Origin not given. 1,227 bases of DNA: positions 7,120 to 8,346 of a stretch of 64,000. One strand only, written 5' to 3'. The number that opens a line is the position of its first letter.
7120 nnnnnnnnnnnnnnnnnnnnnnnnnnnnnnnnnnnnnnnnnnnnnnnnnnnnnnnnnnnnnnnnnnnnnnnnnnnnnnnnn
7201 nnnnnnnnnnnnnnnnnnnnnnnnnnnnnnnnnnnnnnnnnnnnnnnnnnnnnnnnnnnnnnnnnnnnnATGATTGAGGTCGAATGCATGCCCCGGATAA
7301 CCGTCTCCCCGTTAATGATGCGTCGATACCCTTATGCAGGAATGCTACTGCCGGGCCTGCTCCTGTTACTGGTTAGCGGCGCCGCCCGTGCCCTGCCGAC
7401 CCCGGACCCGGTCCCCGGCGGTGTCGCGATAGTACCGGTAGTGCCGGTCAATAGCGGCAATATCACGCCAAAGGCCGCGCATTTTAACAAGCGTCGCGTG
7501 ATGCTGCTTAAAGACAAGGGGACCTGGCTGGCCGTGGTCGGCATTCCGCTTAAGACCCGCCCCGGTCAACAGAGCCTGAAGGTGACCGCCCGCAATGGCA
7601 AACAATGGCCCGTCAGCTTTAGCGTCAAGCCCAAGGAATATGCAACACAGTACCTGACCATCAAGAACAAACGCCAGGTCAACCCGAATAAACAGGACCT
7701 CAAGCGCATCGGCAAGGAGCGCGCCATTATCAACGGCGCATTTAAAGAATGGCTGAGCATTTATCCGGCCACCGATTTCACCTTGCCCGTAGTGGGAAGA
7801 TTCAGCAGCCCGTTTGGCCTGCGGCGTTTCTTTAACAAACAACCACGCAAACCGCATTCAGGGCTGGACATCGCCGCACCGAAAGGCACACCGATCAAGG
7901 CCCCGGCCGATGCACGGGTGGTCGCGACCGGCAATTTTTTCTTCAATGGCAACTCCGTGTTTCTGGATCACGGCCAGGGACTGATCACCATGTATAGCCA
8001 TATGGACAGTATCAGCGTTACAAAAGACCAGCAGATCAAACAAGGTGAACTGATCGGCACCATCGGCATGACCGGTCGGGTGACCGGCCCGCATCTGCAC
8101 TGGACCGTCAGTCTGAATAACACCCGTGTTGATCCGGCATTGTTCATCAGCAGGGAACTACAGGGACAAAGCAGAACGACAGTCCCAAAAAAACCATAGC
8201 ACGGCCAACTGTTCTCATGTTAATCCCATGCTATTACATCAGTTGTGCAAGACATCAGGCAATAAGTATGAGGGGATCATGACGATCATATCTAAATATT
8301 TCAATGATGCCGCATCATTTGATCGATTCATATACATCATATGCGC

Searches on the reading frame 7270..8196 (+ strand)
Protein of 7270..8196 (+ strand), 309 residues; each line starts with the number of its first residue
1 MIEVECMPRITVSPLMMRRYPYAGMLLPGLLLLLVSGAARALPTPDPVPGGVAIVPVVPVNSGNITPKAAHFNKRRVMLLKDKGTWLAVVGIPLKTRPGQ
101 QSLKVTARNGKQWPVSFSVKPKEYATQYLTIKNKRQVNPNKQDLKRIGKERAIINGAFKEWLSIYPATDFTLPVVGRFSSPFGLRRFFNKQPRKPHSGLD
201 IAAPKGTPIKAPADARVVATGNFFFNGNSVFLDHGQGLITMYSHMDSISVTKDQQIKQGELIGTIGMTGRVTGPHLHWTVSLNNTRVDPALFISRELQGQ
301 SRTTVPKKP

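Call 4: search_protein_families(library=pfam, proteins=[window:7270-8196:+], max_evalue=1)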
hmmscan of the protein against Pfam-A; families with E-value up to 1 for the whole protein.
window:7270-8196:+ (309 aa): 2 families
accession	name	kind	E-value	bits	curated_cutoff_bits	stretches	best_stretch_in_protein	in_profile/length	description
PF01551.29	Peptidase_M23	-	2.4e-32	111.4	28.7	1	195-289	2-96/96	Peptidase family M23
PF18421.7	Peptidase_M23_N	-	3.9e-16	59.2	25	1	47-122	3-73/73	Peptidase family M23 N-terminal domain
